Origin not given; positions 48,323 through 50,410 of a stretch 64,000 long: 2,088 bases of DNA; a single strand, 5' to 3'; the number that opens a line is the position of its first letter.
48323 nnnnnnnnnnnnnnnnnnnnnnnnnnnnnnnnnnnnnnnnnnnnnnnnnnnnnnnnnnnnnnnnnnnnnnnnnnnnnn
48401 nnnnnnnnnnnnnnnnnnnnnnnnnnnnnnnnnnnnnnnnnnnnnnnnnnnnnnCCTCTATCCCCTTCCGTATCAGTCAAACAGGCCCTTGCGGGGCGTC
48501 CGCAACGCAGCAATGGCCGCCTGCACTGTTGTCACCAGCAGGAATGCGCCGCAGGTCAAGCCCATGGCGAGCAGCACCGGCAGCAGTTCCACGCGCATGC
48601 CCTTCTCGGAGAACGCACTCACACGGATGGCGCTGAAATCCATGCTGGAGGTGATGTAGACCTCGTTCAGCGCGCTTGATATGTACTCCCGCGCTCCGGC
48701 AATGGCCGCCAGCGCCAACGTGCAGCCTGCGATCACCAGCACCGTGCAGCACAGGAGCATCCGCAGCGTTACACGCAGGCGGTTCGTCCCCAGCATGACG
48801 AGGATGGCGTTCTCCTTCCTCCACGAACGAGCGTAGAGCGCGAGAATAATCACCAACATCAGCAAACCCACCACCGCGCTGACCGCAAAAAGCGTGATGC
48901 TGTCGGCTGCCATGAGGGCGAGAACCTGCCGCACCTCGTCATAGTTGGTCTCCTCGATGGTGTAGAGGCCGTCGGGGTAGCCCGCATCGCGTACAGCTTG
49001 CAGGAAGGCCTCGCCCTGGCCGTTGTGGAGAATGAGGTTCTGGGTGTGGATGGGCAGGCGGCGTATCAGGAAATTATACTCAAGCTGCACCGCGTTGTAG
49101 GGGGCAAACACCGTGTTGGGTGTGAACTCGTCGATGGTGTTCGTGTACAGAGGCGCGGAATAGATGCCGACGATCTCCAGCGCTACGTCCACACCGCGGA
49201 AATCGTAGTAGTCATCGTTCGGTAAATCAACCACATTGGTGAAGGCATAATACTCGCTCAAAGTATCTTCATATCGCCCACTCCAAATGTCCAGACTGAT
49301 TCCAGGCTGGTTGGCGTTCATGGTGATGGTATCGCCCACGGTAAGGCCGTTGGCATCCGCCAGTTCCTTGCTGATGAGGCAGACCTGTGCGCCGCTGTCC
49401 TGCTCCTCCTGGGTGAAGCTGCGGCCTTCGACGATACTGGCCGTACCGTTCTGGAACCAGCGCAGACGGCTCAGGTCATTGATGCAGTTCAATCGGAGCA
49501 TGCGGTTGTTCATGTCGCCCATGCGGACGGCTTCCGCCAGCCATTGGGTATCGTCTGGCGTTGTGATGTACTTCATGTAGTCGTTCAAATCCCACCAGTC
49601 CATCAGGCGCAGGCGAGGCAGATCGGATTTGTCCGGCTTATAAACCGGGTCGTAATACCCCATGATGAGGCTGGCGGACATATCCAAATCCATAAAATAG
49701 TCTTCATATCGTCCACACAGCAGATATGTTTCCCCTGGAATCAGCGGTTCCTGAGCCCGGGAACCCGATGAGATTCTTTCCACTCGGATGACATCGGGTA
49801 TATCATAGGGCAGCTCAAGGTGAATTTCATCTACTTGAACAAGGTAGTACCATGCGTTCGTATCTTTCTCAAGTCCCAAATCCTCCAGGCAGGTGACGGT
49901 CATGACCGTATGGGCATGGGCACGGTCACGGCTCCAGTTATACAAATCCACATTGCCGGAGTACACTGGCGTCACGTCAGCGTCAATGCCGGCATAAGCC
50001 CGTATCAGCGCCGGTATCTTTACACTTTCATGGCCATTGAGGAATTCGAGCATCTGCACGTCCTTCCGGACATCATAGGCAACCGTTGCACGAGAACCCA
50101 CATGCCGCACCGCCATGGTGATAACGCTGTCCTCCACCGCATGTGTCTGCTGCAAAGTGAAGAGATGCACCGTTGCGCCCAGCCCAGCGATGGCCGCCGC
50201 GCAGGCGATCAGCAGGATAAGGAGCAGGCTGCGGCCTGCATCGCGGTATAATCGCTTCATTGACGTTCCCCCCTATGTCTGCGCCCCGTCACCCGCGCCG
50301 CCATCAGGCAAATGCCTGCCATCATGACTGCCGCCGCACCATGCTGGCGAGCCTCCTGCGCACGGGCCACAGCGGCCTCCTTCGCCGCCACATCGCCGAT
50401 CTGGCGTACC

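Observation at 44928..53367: Multi-paralogue MacB/FtsX-type (type VII) ABC operon with giant ectodomains, divergent from a sigma/anti-sigma pair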

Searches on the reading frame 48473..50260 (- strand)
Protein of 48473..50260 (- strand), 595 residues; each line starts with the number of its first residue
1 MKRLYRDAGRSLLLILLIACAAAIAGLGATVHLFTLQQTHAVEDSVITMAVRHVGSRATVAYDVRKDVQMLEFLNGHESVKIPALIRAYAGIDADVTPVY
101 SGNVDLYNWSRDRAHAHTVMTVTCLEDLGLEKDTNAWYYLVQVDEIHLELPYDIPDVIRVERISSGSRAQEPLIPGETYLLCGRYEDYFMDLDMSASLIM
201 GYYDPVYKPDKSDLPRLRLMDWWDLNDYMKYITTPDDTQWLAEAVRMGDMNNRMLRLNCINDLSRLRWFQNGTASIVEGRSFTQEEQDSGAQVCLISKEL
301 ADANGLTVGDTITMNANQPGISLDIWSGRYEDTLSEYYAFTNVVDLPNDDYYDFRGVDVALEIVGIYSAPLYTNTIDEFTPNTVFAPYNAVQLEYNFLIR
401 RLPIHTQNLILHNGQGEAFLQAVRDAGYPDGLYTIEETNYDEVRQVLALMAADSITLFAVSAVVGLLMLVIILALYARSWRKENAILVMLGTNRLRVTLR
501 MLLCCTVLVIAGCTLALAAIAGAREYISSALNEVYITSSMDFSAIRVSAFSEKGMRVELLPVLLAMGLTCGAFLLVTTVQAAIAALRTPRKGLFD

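Call 3: search_protein_families(library=pfam, proteins=[window:48473-50260:-], max_evalue=0.1)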
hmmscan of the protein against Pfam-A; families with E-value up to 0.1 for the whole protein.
window:48473-50260:- (595 aa): 1 family
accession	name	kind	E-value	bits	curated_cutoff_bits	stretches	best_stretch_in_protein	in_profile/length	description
PF12704.14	MacB_PCD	-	8e-09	36.5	27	1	269-393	98-178/207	MacB-like periplasmic core domain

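Call 4: search_protein_families(library=ncbifam, proteins=[window:48473-50260:-], max_evalue=0.1)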
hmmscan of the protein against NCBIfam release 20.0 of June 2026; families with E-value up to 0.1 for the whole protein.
window:48473-50260:- (595 aa): 1 family
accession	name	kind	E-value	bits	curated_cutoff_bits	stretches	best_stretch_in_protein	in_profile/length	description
TIGR03434.1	ADOP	subfamily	0.015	13.4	622.3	0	267-303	535-571/803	ADOP family duplicated permease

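Call 10: find_homologous_proteins(query=window:48473-50260:-)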
Query window:48473-50260:- (595 aa): 29 proteins with E <= 0.001 among 8000 candidates.
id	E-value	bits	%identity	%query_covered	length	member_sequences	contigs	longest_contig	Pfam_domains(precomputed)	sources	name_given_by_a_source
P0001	0.0e+0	1338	100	100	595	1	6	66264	PF12704.15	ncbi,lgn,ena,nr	ncbi:MAG: ABC transporter permease [Clostridia bacterium]|nr:ABC transporter permease [Clostridia ba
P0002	1.1e-280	950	73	100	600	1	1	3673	PF12704.15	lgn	-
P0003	6.8e-258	875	65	100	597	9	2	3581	PF12704.15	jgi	-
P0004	9.6e-255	865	64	100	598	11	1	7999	PF12704.15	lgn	-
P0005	5.6e-250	849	67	100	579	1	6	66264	PF12704.15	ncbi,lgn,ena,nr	ncbi:MAG: hypothetical protein IJ438_03110 [Clostridia bacterium]|nr:hypothetical protein [Clostridi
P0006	3.7e-232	790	61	100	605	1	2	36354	PF12704.15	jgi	-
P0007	1.4e-216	739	58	100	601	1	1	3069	PF12704.15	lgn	-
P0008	1.3e-205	702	57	100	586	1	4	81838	PF12704.15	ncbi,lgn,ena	-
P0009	2.3e-205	702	58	100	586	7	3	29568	PF12704.15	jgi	-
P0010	1.6e-204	699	57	100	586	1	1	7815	PF12704.15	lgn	-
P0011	1.6e-204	699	56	100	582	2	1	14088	PF12704.15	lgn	-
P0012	1.6e-204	699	57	100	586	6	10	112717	PF12704.15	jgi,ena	-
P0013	4.4e-203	694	57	100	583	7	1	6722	PF12704.15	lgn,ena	-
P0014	7.8e-203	693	57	100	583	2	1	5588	PF12704.15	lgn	-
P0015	5.0e-199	681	55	100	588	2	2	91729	PF12704.15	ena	-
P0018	1.2e-153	531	47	100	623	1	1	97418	PF12704.15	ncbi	-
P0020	5.1e-139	483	43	100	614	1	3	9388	PF12704.15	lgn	-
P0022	2.7e-18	84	30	53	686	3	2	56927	-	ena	-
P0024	9.0e-17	79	27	67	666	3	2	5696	PF12704.15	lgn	-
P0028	9.4e-7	46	23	67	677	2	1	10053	PF02687.28,PF12704.15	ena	-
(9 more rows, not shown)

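Call 11: find_encoding_contigs(protein=P0012, flank=10000, max_places=3)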
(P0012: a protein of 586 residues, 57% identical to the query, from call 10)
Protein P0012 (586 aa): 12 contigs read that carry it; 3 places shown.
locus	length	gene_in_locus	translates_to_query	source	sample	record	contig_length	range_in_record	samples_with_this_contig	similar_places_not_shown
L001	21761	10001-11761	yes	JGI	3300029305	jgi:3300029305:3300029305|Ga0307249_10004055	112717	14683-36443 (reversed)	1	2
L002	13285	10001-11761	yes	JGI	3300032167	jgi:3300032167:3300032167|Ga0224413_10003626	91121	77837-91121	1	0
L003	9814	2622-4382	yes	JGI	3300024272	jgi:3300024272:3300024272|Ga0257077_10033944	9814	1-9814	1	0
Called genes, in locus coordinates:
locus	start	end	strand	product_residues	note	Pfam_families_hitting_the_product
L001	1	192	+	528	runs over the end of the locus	PF00072:Response_reg, PF17853:GGDEF_2 (weak), PF12833:HTH_18, PF00165:HTH_AraC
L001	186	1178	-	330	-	PF13407:Peripla_BP_4, PF00532:Peripla_BP_1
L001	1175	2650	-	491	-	PF00672:HAMP (weak), PF06580:His_kinase, PF02518:HATPase_c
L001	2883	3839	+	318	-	PF13407:Peripla_BP_4, PF00532:Peripla_BP_1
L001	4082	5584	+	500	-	PF00005:ABC_tran, PF13304:AAA_21 (faint), PF00005:ABC_tran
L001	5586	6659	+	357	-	PF02653:BPD_transp_2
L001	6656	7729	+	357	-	PF02653:BPD_transp_2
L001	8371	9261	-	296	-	-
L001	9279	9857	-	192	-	PF04542:Sigma70_r2 (weak), PF08281:Sigma70_r4_2 (weak)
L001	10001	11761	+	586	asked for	PF12704:MacB_PCD (weak)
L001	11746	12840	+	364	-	-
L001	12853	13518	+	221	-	PF13191:AAA_16 (weak), PF00005:ABC_tran, PF02463:SMC_N (faint), PF13304:AAA_21 (faint)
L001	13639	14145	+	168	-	PF04297:UPF0122 (faint), PF07638:Sigma70_ECF (faint), PF04542:Sigma70_r2, PF08281:Sigma70_r4_2, PF04545:Sigma70_r4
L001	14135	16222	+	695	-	-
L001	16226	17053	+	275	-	PF00528:BPD_transp_1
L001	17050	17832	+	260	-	PF00528:BPD_transp_1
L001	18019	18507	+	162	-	PF04542:Sigma70_r2, PF08281:Sigma70_r4_2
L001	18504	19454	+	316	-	PF13490:zf-HC2 (weak)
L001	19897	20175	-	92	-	PF13031:DUF3892 (weak)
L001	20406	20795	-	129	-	-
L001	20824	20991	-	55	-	-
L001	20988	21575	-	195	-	PF00239:Resolvase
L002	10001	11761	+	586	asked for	PF12704:MacB_PCD (weak)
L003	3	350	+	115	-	?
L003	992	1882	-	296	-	-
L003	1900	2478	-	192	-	PF04542:Sigma70_r2 (weak), PF08281:Sigma70_r4_2 (weak)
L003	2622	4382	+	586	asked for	PF12704:MacB_PCD (weak)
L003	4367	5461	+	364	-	-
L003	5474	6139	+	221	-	PF13191:AAA_16 (weak), PF00005:ABC_tran, PF02463:SMC_N (faint), PF13304:AAA_21 (faint)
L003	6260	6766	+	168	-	PF04297:UPF0122 (faint), PF07638:Sigma70_ECF (faint), PF04542:Sigma70_r2, PF08281:Sigma70_r4_2, PF04545:Sigma70_r4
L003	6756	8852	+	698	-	PF01547:SBP_bac_1 (faint), PF13416:SBP_bac_8 (weak)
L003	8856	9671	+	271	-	PF00528:BPD_transp_1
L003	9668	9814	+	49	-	?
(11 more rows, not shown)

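Call 12: find_encoding_contigs(protein=P0018, flank=10000, max_places=2)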
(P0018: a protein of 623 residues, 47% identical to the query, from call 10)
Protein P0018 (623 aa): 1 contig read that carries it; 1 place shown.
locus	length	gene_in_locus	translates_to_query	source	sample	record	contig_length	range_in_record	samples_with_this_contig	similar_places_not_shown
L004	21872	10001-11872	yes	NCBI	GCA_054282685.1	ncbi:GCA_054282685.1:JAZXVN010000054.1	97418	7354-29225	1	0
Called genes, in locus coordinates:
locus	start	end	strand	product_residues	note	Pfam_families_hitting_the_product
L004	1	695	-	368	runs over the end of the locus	PF12704:MacB_PCD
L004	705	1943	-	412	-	-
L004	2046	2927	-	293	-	PF00528:BPD_transp_1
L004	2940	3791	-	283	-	PF00528:BPD_transp_1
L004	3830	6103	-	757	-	-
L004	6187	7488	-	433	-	-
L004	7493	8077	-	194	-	PF04542:Sigma70_r2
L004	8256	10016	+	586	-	PF12704:MacB_PCD (weak)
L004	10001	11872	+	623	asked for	PF12704:MacB_PCD (faint)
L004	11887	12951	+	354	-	-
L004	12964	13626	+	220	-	PF13191:AAA_16 (weak), PF00005:ABC_tran, PF02463:SMC_N (faint)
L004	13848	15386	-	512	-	-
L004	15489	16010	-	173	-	PF10502:Peptidase_S26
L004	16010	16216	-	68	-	PF06107:DUF951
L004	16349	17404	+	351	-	PF17996:CE2_N, PF00657:Lipase_GDSL (weak), PF13472:Lipase_GDSL_2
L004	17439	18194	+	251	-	PF01177:Asp_Glu_race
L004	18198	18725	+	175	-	PF13238:AAA_18, PF13671:AAA_33 (faint), PF01202:SKI (weak)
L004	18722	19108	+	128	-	-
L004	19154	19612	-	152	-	PF13527:Acetyltransf_9 (weak), PF00583:Acetyltransf_1, PF13673:Acetyltransf_10, PF13508:Acetyltransf_7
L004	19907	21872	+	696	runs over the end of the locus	PF00009:GTP_EFTU, PF22042:EF-G_D2, PF03144:GTP_EFTU_D2 (weak), PF14492:EFG_III, PF03764:EFG_IV, PF00679:EFG_C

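Call 13: find_encoding_contigs(protein=P0015, flank=10000, max_places=2)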
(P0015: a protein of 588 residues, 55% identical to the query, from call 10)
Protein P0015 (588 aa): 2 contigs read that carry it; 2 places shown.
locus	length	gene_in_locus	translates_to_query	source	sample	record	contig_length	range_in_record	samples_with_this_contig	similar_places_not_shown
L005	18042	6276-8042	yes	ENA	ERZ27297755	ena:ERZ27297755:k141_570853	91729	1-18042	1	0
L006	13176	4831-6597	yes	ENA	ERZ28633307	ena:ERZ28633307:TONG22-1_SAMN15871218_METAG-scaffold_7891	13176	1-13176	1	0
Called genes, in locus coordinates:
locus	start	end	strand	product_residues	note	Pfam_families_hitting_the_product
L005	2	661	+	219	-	?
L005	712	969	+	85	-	-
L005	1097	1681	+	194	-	PF00239:Resolvase, PF13412:HTH_24 (faint)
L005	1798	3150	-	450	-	-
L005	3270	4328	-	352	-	PF19749:DUF6236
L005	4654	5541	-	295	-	-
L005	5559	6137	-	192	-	PF04542:Sigma70_r2 (weak), PF08281:Sigma70_r4_2 (weak)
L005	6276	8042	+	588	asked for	PF12704:MacB_PCD (weak)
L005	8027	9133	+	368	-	-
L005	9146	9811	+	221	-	PF13191:AAA_16 (faint), PF00005:ABC_tran, PF02463:SMC_N (faint)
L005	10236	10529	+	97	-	-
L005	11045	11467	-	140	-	-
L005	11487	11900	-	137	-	-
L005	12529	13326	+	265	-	PF08241:Methyltransf_11, PF08242:Methyltransf_12, PF13649:Methyltransf_25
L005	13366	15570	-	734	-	PF00933:Glyco_hydro_3, PF01915:Glyco_hydro_3_C, PF14310:Fn3-like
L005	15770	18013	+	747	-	PF13802:Gal_mutarotas_2, PF01055:Glyco_hydro_31_2nd, PF21365:Glyco_hydro_31_3rd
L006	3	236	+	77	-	?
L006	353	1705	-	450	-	-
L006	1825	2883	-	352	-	PF19749:DUF6236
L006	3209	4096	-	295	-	-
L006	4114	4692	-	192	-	PF04542:Sigma70_r2 (weak), PF08281:Sigma70_r4_2 (weak)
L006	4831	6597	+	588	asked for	PF12704:MacB_PCD (weak)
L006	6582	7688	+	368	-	-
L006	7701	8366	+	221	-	PF13191:AAA_16 (faint), PF00005:ABC_tran, PF02463:SMC_N (faint)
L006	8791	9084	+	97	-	-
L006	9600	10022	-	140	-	-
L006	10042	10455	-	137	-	-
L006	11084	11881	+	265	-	PF08241:Methyltransf_11, PF08242:Methyltransf_12, PF13649:Methyltransf_25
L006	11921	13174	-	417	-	?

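Call 14: search_solved_structures(query=window:48473-50260:-, max_evalue=10)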
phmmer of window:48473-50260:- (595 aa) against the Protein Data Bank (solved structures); distinct sequences matched with E-value up to 10: 1.
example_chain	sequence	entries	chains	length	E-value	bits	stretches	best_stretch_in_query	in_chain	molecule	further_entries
2der_A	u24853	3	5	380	0.9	11.3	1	266-340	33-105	tRNA-specific 2-thiouridylase mnmA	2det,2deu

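Call 22: find_related_loci(query=A1, collection=genome_contigs, flank=10000)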
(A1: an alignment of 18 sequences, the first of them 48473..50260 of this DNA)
Query A1 (595 aa) in genome_contigs; peptide patterns used: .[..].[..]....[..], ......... (x = any residue, [..] = any of these).
15 stretches matched a pattern, but none encodes a relative of the query by tblastn (E <= 1e-3).

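Call 27: find_encoding_contigs(protein=P0006, flank=10000, max_places=2)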
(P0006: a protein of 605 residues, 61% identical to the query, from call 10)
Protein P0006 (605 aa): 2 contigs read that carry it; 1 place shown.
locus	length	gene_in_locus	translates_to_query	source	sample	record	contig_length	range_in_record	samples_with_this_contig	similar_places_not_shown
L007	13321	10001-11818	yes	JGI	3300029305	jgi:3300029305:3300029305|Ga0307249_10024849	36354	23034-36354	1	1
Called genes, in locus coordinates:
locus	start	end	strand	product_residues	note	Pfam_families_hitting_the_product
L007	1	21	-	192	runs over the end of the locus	PF04542:Sigma70_r2 (weak), PF08281:Sigma70_r4_2 (weak), PF04545:Sigma70_r4 (faint)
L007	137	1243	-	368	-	PF12704:MacB_PCD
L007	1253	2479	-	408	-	-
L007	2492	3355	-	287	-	PF00528:BPD_transp_1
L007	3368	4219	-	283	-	PF00528:BPD_transp_1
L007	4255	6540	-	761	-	-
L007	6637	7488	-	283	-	-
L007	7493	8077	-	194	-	PF04542:Sigma70_r2, PF08281:Sigma70_r4_2 (weak)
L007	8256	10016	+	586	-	PF12704:MacB_PCD (weak)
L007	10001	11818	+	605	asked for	PF12704:MacB_PCD (weak)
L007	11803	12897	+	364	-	-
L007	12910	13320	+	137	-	?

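Call 28: find_encoding_contigs(protein=P0008, flank=10000, max_places=2)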
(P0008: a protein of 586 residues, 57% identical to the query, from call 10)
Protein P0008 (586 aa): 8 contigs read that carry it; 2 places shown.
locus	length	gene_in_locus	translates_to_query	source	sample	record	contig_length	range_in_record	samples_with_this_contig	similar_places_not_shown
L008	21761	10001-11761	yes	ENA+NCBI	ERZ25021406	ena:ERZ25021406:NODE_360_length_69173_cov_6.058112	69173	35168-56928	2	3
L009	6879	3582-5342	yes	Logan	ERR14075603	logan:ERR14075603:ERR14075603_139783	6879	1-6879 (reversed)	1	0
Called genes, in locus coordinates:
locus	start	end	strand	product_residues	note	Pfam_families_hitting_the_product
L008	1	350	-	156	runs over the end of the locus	PF04542:Sigma70_r2, PF08281:Sigma70_r4_2, PF04545:Sigma70_r4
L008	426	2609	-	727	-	PF02463:SMC_N (faint), PF00664:ABC_membrane, PF00005:ABC_tran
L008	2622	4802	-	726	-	PF03412:Peptidase_C39, PF13529:Peptidase_C39_2 (faint), PF00664:ABC_membrane, PF00005:ABC_tran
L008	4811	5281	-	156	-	-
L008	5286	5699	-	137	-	PF13581:HATPase_c_2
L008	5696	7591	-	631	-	PF07228:SpoIIE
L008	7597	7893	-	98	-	PF01740:STAS, PF13466:STAS_2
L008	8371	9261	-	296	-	-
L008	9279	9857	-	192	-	PF04542:Sigma70_r2 (weak), PF08281:Sigma70_r4_2 (weak)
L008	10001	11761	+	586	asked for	PF12704:MacB_PCD (weak)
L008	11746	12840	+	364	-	-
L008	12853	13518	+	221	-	PF13191:AAA_16 (weak), PF00005:ABC_tran, PF02463:SMC_N (faint)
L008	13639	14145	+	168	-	PF04297:UPF0122 (faint), PF07638:Sigma70_ECF (faint), PF04542:Sigma70_r2, PF08281:Sigma70_r4_2, PF04545:Sigma70_r4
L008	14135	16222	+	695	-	-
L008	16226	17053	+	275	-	PF00528:BPD_transp_1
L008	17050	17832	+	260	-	PF00528:BPD_transp_1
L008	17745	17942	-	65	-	-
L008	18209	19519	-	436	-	PF01943:Polysacc_synt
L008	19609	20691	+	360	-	PF08239:SH3_3 (faint)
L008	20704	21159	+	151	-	PF00383:dCMP_cyt_deam_1, PF14437:MafB19-deam, PF14439:Bd3614-deam (weak)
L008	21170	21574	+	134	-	-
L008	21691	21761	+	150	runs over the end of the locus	-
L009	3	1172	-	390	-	?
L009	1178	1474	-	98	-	PF01740:STAS, PF13466:STAS_2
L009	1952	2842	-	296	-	-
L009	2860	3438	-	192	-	PF04542:Sigma70_r2 (weak), PF08281:Sigma70_r4_2 (weak)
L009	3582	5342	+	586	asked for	PF12704:MacB_PCD (weak)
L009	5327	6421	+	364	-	-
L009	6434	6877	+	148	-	?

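Call 33: predict_structure(alignment_id=A1)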
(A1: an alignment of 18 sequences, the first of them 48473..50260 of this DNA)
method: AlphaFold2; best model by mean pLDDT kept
length: 595 residues; sequences in the alignment: 18
mean_pLDDT: 65.7   pTM: 0.52
mean pLDDT of the five models: 65.7, 59.9, 56.7, 56.6, 55.3
residues with pLDDT >= 90: 43; 70-90: 182; 50-70: 260; < 50: 110
segments of 3 or more residues with pLDDT < 50: 1-5, 55-61, 104-110, 321-337, 339-354, 372-377, 395-401, 403-405, 439-442, 531-555, 590-595
pLDDT, mean of each block of 10 residues (from residue 1): 52 70 66 60 57 53 56 79 61 72 45 69 93 86 92 86 78 93 82 71 64 85 66 90 82 68 51 66 62 80 87 71 39 45 44 58 79 48 68 50 56 79 81 64 55 63 66 65 61 68 71 69 59 36 31 48 64 69 59 40
secondary structure, 60 per line:
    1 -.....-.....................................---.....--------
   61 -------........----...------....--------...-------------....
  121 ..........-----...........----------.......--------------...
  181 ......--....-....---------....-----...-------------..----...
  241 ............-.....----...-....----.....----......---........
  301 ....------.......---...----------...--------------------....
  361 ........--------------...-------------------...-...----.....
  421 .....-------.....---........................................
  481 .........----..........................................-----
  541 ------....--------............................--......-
elements in order: H2-6 H8-44 E48-52 H68-75 E80-82 E89-92 E117-130 E136-146 E157-163 E178-186 E189-192 H194-197 E207-210 E216-218 H238-252 E254-258 H267-270 E275-279 H284-289 E293-297 H298-304 E311-317 E321-323 E334-336 E357-368 E383-385 E409-411 H416-425 E433-437 H441-489 H494-535 H547-550 H559-586 H589-594

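Call 37: fold_search(model_id=the predicted structure, library=pdb)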
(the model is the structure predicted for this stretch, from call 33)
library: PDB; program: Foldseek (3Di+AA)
matches with E <= 10: 356; with E <= 0.001: 32
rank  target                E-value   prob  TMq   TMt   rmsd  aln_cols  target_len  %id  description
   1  5xu1_M                8.2e-09  1.00  0.30  0.41  16.0       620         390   10  Structure of a non-canonical ABC transporter from Streptococcus pneumoniae R6 (released 2018-01-24)
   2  9rlc_E                1.9e-08  1.00  0.33  0.44  13.2       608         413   10  LolCDE complex with Lpp lipoprotein (released 2026-01-21)
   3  9rld_E                3.5e-08  1.00  0.35  0.47  12.1       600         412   11  LolCDE complex with Lpp lipoprotein (released 2026-01-21)
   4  5lil_A                1.2e-07  1.00  0.30  0.29  12.3       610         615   11  Structure of Aggregatibacter actinomycetemcomitans MacB bound to ATPyS (P21) (released 2017-11-15)
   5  9rld_C                1.8e-07  1.00  0.22  0.30  20.4       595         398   12  LolCDE complex with Lpp lipoprotein (released 2026-01-21)
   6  5gko_A                2.9e-07  1.00  0.30  0.28  15.6       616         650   11  Crystal structure of tripartite-type ABC transporter, MacB from Acinetobacter baumannii (released 2017-11-15)
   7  9gvk_C                3.4e-07  1.00  0.27  0.39  17.3       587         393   10  Cryo-EM structure of endogenous ATP-bound LolCDE with LolD-E171Q mutations in nanodiscs (released 2025-01-08)
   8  9xro_E                5.9e-07  1.00  0.32  0.46  13.7       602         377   10  LolCDE in complex with SMT-738_3 (released 2026-03-18)
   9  9rli_E                6.2e-07  1.00  0.31  0.43  14.3       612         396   10  LolCDEdelta(235-252) complex with Pal lipoprotein (released 2026-01-21)
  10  5lj6                  1.2e-06  1.00  0.30  0.30  11.3       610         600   11  Structure of Aggregatibacter actinomycetemcomitans MacB bound to ATPyS (P6522) (released 2017-11-15)
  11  7arh_E                1.2e-06  1.00  0.33  0.45  14.4       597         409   12  LolCDE in complex with lipoprotein (released 2021-04-07)
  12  7mdx_A                1.7e-06  1.00  0.21  0.29  21.0       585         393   11  LolCDE nucleotide-free (released 2021-08-11)
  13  5lj7_B                2.3e-06  1.00  0.31  0.30  11.2       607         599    9  Structure of Aggregatibacter actinomycetemcomitans MacB bound to ATP (P21) (released 2017-11-15)
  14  9ge6_A                3.0e-06  1.00  0.28  0.22  15.6       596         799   10  Structure of E. coli YbbAP (released 2025-05-28)
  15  5xu1_S                6.3e-06  1.00  0.29  0.42  15.2       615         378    9  Structure of a non-canonical ABC transporter from Streptococcus pneumoniae R6 (released 2018-01-24)
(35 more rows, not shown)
